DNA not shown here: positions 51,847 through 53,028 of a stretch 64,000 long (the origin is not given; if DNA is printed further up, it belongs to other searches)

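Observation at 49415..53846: AraC-headed mini-cassette: ACP-FabZ fusion, KAS I/II and GT1 glycosyltransferase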

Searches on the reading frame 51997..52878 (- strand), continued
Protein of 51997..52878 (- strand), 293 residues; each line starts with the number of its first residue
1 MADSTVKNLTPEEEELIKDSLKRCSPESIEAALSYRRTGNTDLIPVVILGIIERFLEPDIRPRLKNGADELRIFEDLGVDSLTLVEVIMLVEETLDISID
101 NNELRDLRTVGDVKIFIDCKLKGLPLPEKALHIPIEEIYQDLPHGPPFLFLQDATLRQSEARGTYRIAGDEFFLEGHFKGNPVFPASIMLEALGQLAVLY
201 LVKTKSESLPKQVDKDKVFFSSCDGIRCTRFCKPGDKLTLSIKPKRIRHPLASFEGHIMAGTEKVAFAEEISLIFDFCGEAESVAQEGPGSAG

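Call 31: search_solved_structures(query=A1, max_evalue=0.01)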
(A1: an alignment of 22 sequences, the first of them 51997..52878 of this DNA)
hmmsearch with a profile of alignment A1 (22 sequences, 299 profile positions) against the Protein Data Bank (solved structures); distinct sequences matched with E-value up to 0.01: 131 (the best 60 are shown).
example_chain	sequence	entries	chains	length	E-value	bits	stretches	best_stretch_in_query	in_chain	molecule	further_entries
1z6b_A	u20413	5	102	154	2e-18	69.8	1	124-271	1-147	fatty acid synthesis protein | Beta-hydroxyacyl-ACP dehydratase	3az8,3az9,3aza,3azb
7qv0_A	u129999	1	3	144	7.6e-17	64.6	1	135-268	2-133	Beta-hydroxyacyl-(Acyl-carrier-protein) dehydratase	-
1u1z_A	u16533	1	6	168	1.1e-16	64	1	127-273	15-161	(3R)-hydroxymyristoyl-[acyl carrier protein] dehydratase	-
8ayb_A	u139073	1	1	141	3.8e-16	62.3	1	135-267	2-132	Beta-hydroxyacyl-(Acyl-carrier-protein) dehydratase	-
4h4g_A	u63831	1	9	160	6.6e-16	61.5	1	130-270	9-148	(3R)-hydroxymyristoyl-[acyl-carrier-protein] dehydratase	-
8ayi_A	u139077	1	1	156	8.4e-16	61.2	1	135-283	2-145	Beta-hydroxyacyl-(Acyl-carrier-protein) dehydratase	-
8ayc_A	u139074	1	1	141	2.3e-15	59.8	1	135-267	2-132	Beta-hydroxyacyl-(Acyl-carrier-protein) dehydratase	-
1zhg_A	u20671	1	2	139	2.8e-15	59.5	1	138-272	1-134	beta hydroxyacyl-acyl carrier protein dehydratase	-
6n3p_A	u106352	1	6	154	3.3e-15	59.2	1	128-266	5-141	3-hydroxyacyl-[acyl-carrier-protein] dehydratase FabZ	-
5bux_A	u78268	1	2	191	4.4e-15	58.8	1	129-270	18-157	3-hydroxyacyl-[acyl-carrier-protein] dehydratase FabZ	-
5buw_A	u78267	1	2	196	4.8e-15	58.7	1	129-270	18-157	3-hydroxyacyl-[acyl-carrier-protein] dehydratase FabZ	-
3d6x_A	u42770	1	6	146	9.1e-15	57.8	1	134-270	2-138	(3R)-hydroxymyristoyl-[acyl-carrier-protein] dehydratase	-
5buy_A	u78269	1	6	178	2.1e-14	56.6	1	129-267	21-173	3-hydroxyacyl-[acyl-carrier-protein] dehydratase FabZ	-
2okh_A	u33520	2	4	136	3e-14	56.1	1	142-272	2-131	Beta-hydroxyacyl-ACP dehydratase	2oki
8ayd_AA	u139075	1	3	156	4.5e-14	55.5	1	136-283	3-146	3-hydroxyacyl-[acyl-carrier-protein] dehydratase FabZ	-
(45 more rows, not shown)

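Call 41: find_encoding_contigs(protein=P0002, flank=10000, max_places=2)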
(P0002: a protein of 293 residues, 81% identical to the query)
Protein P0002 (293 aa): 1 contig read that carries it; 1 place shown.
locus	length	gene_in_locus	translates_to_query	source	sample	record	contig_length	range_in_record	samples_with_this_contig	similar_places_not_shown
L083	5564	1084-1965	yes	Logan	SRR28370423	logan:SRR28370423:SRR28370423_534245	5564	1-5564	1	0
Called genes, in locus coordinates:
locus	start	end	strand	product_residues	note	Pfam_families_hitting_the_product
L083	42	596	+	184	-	PF07963:N_methyl (weak)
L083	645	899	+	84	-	-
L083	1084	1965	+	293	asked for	PF00550:PP-binding (weak), PF07977:FabA, PF22818:ApeI-like (weak)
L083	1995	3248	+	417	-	PF00109:ketoacyl-synt, PF02801:Ketoacyl-synt_C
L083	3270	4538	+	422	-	PF13439:Glyco_transf_4 (weak), PF13579:Glyco_trans_4_4 (weak), PF00534:Glycos_transf_1, PF13692:Glyco_trans_1_4, PF13524:Glyco_trans_1_2 (weak)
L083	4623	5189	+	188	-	PF00588:SpoU_methylase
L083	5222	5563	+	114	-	?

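Call 42: find_encoding_contigs(protein=P0006, flank=10000, max_places=2)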
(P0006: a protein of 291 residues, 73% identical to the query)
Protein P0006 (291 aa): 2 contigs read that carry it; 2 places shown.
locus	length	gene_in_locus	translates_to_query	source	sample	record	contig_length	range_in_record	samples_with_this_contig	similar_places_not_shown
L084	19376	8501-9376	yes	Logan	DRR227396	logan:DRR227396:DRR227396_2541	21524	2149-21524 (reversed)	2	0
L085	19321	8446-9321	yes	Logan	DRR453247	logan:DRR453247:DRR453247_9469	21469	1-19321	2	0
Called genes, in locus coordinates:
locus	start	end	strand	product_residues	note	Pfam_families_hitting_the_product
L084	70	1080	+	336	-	-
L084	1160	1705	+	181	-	-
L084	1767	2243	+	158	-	-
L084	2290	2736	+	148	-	-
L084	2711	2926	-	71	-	-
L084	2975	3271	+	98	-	PF04994:TfoX_C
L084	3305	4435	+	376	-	-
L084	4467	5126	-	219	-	-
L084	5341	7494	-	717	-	PF02056:Glyco_hydro_4, PF11975:Glyco_hydro_4C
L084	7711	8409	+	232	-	PF00165:HTH_AraC (weak), PF12833:HTH_18, PF00165:HTH_AraC (weak)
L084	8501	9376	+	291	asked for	PF00550:PP-binding (weak), PF07977:FabA, PF22818:ApeI-like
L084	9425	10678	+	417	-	PF00109:ketoacyl-synt, PF02801:Ketoacyl-synt_C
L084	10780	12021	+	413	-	PF13439:Glyco_transf_4 (faint), PF13579:Glyco_trans_4_4 (weak), PF00534:Glycos_transf_1, PF13692:Glyco_trans_1_4, PF13524:Glyco_trans_1_2 (weak)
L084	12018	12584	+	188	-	PF00588:SpoU_methylase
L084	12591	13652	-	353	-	PF01075:Glyco_transf_9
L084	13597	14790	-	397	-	PF00155:Aminotran_1_2, PF01053:Cys_Met_Meta_PP (weak), PF01212:Beta_elim_lyase (weak)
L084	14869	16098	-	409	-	PF20706:GT4-conflict, PF00534:Glycos_transf_1, PF13692:Glyco_trans_1_4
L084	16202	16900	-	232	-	PF00535:Glycos_transf_2, PF13641:Glyco_tranf_2_3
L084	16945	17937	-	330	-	PF01380:SIS, PF00571:CBS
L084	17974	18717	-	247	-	PF02348:CTP_transf_3, PF12804:NTP_transf_3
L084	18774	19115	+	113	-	-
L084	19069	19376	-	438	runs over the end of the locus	PF00501:AMP-binding, PF13193:AMP-binding_C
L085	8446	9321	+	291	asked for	PF00550:PP-binding (weak), PF07977:FabA, PF22818:ApeI-like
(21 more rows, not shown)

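Call 43: find_encoding_contigs(protein=P0005, flank=10000, max_places=2)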
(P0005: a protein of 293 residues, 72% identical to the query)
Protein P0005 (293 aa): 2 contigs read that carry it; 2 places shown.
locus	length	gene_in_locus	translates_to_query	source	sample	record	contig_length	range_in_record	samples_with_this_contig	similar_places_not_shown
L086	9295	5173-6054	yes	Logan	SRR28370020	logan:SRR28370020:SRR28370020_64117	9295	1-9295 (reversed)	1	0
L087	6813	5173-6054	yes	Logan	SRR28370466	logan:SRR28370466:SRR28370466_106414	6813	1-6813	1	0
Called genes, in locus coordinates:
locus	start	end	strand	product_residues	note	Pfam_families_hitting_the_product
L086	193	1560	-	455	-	-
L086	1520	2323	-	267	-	-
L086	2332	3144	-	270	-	PF05621:TniB (weak), PF20720:nSTAND3 (faint), PF01637:ATPase_2 (weak), PF13191:AAA_16, PF20703:nSTAND1 (weak), PF24883:NPHP3_N (weak), PF09848:SLFN-g3_helicase (weak), PF13401:AAA_22, +3 more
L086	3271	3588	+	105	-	PF04977:DivIC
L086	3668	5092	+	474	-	PF01704:UDPGP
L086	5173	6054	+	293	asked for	PF00550:PP-binding (weak), PF07977:FabA, PF22818:ApeI-like (weak)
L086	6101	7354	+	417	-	PF00109:ketoacyl-synt, PF02801:Ketoacyl-synt_C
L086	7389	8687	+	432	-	PF13439:Glyco_transf_4 (weak), PF13579:Glyco_trans_4_4 (weak), PF00534:Glycos_transf_1, PF13692:Glyco_trans_1_4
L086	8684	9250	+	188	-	PF00588:SpoU_methylase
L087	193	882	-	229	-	-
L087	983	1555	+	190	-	-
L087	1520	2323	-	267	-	-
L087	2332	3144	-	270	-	PF05621:TniB (weak), PF20720:nSTAND3 (faint), PF01637:ATPase_2 (weak), PF13191:AAA_16, PF20703:nSTAND1 (weak), PF24883:NPHP3_N (weak), PF09848:SLFN-g3_helicase (weak), PF13401:AAA_22, +3 more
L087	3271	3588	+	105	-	PF04977:DivIC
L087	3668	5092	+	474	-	PF01704:UDPGP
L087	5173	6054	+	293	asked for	PF00550:PP-binding (weak), PF07977:FabA, PF22818:ApeI-like (weak)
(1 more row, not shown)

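Call 44: predict_structure(alignment_id=A1)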
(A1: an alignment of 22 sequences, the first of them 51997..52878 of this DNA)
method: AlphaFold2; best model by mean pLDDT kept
length: 293 residues; sequences in the alignment: 22
mean_pLDDT: 85.6   pTM: 0.60
mean pLDDT of the five models: 85.6, 84.7, 83.5, 81.9, 81.9
residues with pLDDT >= 90: 160; 70-90: 104; 50-70: 11; < 50: 18
segments of 3 or more residues with pLDDT < 50: 1-5, 281-293
pLDDT, mean of each block of 10 residues (from residue 1): 56 92 94 91 93 92 79 89 92 90 81 89 77 87 85 91 92 73 88 96 83 92 93 93 95 97 93 89 38 33
secondary structure, 60 per line:
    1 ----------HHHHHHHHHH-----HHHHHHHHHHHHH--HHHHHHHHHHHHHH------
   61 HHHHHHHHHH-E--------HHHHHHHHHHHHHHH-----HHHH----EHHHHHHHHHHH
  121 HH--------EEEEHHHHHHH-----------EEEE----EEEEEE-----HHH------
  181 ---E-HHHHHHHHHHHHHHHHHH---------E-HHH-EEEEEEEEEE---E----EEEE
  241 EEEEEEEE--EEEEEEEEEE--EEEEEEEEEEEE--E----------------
elements in order: H11-20 H26-38 H41-54 H61-70 H81-95 H101-104 H110-122 E131-134 H135-141 E153-156 E161-166 H186-203 E219-228 E237-248 E251-260 E263-274

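Call 48: fold_search(model_id=the predicted structure, library=pdb)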
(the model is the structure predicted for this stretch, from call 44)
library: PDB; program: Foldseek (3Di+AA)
matches with E <= 10: 1530; with E <= 0.001: 390
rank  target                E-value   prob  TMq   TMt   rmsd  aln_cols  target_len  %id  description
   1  3az8_E                1.7e-13  1.00  0.44  0.88   2.4       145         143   27  Beta-Hydroxyacyl-Acyl Carrier Protein Dehydratase (FabZ) from Plasmodium falciparum in complex with NAS21 (released 2012-02-29)
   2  1z6b_F                4.8e-13  1.00  0.45  0.90   1.5       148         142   26  Crystal structure of Plasmodium falciparum FabZ at 2.1 A (released 2005-06-14)
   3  3az8_C                4.8e-13  1.00  0.45  0.89   2.4       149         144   26  Beta-Hydroxyacyl-Acyl Carrier Protein Dehydratase (FabZ) from Plasmodium falciparum in complex with NAS21 (released 2012-02-29)
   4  1z6b_E                5.4e-13  1.00  0.44  0.92   1.2       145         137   26  Crystal structure of Plasmodium falciparum FabZ at 2.1 A (released 2005-06-14)
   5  3az8_T                6.1e-13  1.00  0.45  0.91   2.0       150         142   25  Beta-Hydroxyacyl-Acyl Carrier Protein Dehydratase (FabZ) from Plasmodium falciparum in complex with NAS21 (released 2012-02-29)
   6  3az8_I                6.1e-13  1.00  0.44  0.89   2.4       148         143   26  Beta-Hydroxyacyl-Acyl Carrier Protein Dehydratase (FabZ) from Plasmodium falciparum in complex with NAS21 (released 2012-02-29)
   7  6n3p_D                6.1e-13  1.00  0.45  0.88   3.0       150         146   26  Crosslinked AcpP=FabZ complex from E. coli Type II FAS (released 2019-03-13)
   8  6n3p_B                7.2e-13  1.00  0.46  0.90   1.8       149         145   26  Crosslinked AcpP=FabZ complex from E. coli Type II FAS (released 2019-03-13)
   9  3az8_Q                7.2e-13  1.00  0.44  0.89   2.5       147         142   26  Beta-Hydroxyacyl-Acyl Carrier Protein Dehydratase (FabZ) from Plasmodium falciparum in complex with NAS21 (released 2012-02-29)
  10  3az8_K                8.1e-13  1.00  0.44  0.87   2.5       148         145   26  Beta-Hydroxyacyl-Acyl Carrier Protein Dehydratase (FabZ) from Plasmodium falciparum in complex with NAS21 (released 2012-02-29)
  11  3az8_J                1.1e-12  1.00  0.44  0.88   2.3       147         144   26  Beta-Hydroxyacyl-Acyl Carrier Protein Dehydratase (FabZ) from Plasmodium falciparum in complex with NAS21 (released 2012-02-29)
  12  3az8_F                1.1e-12  1.00  0.45  0.88   2.2       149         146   26  Beta-Hydroxyacyl-Acyl Carrier Protein Dehydratase (FabZ) from Plasmodium falciparum in complex with NAS21 (released 2012-02-29)
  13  3az9_G                1.2e-12  1.00  0.45  0.88   2.0       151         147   25  Beta-Hydroxyacyl-Acyl Carrier Protein Dehydratase (FabZ) from Plasmodium falciparum in complex with NAS91 (released 2012-02-29)
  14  3az8_A                1.5e-12  1.00  0.45  0.89   2.0       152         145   25  Beta-Hydroxyacyl-Acyl Carrier Protein Dehydratase (FabZ) from Plasmodium falciparum in complex with NAS21 (released 2012-02-29)
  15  3aza_B                1.5e-12  1.00  0.43  0.88   2.7       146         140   27  Beta-Hydroxyacyl-Acyl Carrier Protein Dehydratase (FabZ) from Plasmodium falciparum in complex with NAS91-10 (released 2012-02-29)
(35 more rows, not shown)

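Call 50: find_encoding_contigs(protein=P0076, flank=10000, max_places=1)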
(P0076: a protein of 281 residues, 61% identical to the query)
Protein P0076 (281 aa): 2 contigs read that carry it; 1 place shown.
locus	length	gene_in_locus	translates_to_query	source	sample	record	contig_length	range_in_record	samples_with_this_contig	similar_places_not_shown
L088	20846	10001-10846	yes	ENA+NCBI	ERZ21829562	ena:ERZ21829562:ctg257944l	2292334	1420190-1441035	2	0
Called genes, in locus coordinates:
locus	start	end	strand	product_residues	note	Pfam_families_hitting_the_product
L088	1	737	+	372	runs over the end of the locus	PF00926:DHBP_synthase, PF00925:GTP_cyclohydro2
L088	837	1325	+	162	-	PF00885:DMRL_synthase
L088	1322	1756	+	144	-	PF01029:NusB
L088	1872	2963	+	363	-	PF01761:DHQ_synthase, PF24621:DHQS_C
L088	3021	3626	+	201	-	-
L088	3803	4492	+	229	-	PF05198:IF3_N, PF00707:IF3_C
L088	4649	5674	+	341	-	PF01520:Amidase_3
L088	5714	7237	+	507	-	-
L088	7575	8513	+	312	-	PF01266:DAO (faint), PF07992:Pyr_redox_2, PF13738:Pyr_redox_3, PF00070:Pyr_redox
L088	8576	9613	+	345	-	PF01075:Glyco_transf_9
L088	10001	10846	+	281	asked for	PF14573:PP-binding_2 (faint), PF00550:PP-binding, PF07977:FabA, PF22818:ApeI-like (weak)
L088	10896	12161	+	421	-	PF00109:ketoacyl-synt, PF02801:Ketoacyl-synt_C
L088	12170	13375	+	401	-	PF04101:Glyco_tran_28_C (weak)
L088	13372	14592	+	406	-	PF13439:Glyco_transf_4 (weak), PF13579:Glyco_trans_4_4, PF13524:Glyco_trans_1_2 (faint), PF00534:Glycos_transf_1, PF13692:Glyco_trans_1_4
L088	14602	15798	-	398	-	PF00202:Aminotran_3 (faint), PF00155:Aminotran_1_2, PF01053:Cys_Met_Meta_PP (weak)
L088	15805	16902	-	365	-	PF13439:Glyco_transf_4, PF13579:Glyco_trans_4_4, PF00534:Glycos_transf_1, PF13692:Glyco_trans_1_4, PF13524:Glyco_trans_1_2 (faint)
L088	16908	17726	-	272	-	PF00106:adh_short, PF13561:adh_short_C2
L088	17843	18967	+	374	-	PF13439:Glyco_transf_4, PF20706:GT4-conflict, PF00534:Glycos_transf_1, PF13692:Glyco_trans_1_4, PF13524:Glyco_trans_1_2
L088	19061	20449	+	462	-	PF02321:OEP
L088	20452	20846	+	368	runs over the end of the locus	PF25917:BSH_RND, PF25973:BSH_CzcB (weak), PF25954:Beta-barrel_RND_2, PF25967:RND-MFP_C, PF25975:CzcB_C (faint), PF25989:YknX_C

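Call 51: find_encoding_contigs(protein=P0094, flank=10000, max_places=1)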
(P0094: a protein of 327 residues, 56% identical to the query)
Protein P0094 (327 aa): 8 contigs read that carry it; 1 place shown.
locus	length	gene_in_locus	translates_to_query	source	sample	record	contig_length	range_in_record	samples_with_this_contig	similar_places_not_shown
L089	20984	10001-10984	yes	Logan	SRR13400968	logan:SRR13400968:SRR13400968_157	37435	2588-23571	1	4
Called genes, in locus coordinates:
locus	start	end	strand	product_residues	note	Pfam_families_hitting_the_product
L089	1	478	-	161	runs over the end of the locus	PF01451:LMWPc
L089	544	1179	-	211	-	-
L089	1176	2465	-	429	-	PF02844:GARS_N, PF01071:GARS_A, PF02655:ATP-grasp_3 (weak), PF02843:GARS_C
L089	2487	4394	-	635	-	PF03641:Lysine_decarbox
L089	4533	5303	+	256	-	PF01346:FKBP_N, PF00254:FKBP_C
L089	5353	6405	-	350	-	PF01212:Beta_elim_lyase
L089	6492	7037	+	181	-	PF13238:AAA_18 (faint), PF13671:AAA_33 (faint), PF01202:SKI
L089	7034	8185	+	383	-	PF08331:QueG_DUF1730, PF13484:Fer4_16, PF13646:HEAT_2 (weak)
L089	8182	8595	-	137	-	PF13279:4HBT_2, PF03061:4HBT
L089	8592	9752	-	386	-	PF13439:Glyco_transf_4, PF13579:Glyco_trans_4_4, PF20706:GT4-conflict, PF00534:Glycos_transf_1, PF13692:Glyco_trans_1_4, PF13524:Glyco_trans_1_2 (faint)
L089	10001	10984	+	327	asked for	PF00550:PP-binding (weak), PF07977:FabA, PF22818:ApeI-like (weak)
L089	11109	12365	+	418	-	PF00109:ketoacyl-synt, PF02801:Ketoacyl-synt_C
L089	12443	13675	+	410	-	PF04101:Glyco_tran_28_C (weak)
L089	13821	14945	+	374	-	PF00534:Glycos_transf_1, PF13692:Glyco_trans_1_4, PF13524:Glyco_trans_1_2 (weak)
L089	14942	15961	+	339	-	PF20706:GT4-conflict, PF00534:Glycos_transf_1, PF13692:Glyco_trans_1_4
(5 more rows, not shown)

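Call 52: find_encoding_contigs(protein=P0059, flank=10000, max_places=1)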
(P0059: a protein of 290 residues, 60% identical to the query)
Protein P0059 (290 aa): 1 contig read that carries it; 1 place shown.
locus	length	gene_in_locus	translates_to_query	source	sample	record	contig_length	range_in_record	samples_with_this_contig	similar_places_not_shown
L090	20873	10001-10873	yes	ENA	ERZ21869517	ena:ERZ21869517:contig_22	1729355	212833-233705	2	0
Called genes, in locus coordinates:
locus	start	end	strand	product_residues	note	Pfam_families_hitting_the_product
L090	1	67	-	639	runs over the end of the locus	PF01609:DDE_Tnp_1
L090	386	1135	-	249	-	PF01695:IstB_IS21, PF00308:Bac_DnaA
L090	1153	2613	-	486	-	PF15978:TnsD (faint), PF00665:rve, PF22483:Mu-transpos_C_2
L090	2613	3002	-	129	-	PF25888:WHD_DnaB (weak)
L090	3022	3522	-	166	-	-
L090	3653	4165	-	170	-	-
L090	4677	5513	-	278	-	-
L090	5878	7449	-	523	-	-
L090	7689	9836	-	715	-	-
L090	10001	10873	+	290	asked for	PF00550:PP-binding, PF07977:FabA, PF22818:ApeI-like (weak)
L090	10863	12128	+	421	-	PF00109:ketoacyl-synt, PF02801:Ketoacyl-synt_C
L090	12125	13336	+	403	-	PF13439:Glyco_transf_4, PF13579:Glyco_trans_4_4 (weak), PF00534:Glycos_transf_1, PF13692:Glyco_trans_1_4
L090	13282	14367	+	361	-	PF00534:Glycos_transf_1, PF13692:Glyco_trans_1_4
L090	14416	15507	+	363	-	PF00924:MS_channel_2nd, PF21082:MS_channel_3rd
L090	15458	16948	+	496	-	PF01565:FAD_binding_4, PF02913:FAD-oxidase_C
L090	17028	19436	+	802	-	PF05231:MASE1, PF02518:HATPase_c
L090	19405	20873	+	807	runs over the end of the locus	PF05231:MASE1, PF02518:HATPase_c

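Call 68: search_protein_representatives(protein=window:51997-52878:-)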
Query: 293 residues. Proteins with E-value up to 0.001 (for the whole library): 2639; up to 1e-10: 347; up to 1e-30: 47. The best 150 are listed.
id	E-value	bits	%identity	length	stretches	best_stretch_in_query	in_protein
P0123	1.0e-96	340.0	55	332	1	6-291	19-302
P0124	9.4e-94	330.3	52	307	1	4-282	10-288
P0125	2.9e-75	269.6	45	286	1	15-287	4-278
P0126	8.9e-73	261.5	58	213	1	5-203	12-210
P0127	2.5e-70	253.5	47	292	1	5-277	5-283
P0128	3.1e-67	243.3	47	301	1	44-281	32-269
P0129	1.5e-62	227.9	53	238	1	89-278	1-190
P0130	1.6e-59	218.0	41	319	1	3-275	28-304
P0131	4.7e-59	216.4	44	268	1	19-278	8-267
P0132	1.5e-54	201.6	52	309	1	34-231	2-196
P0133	2.7e-54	200.8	40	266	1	19-277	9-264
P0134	3.4e-54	200.5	40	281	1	9-269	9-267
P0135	2.9e-53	197.5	58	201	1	133-281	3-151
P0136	7.3e-53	196.1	49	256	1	8-187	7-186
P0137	7.8e-53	196.0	49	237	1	7-186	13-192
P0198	1.1e-26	110.2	46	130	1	3-120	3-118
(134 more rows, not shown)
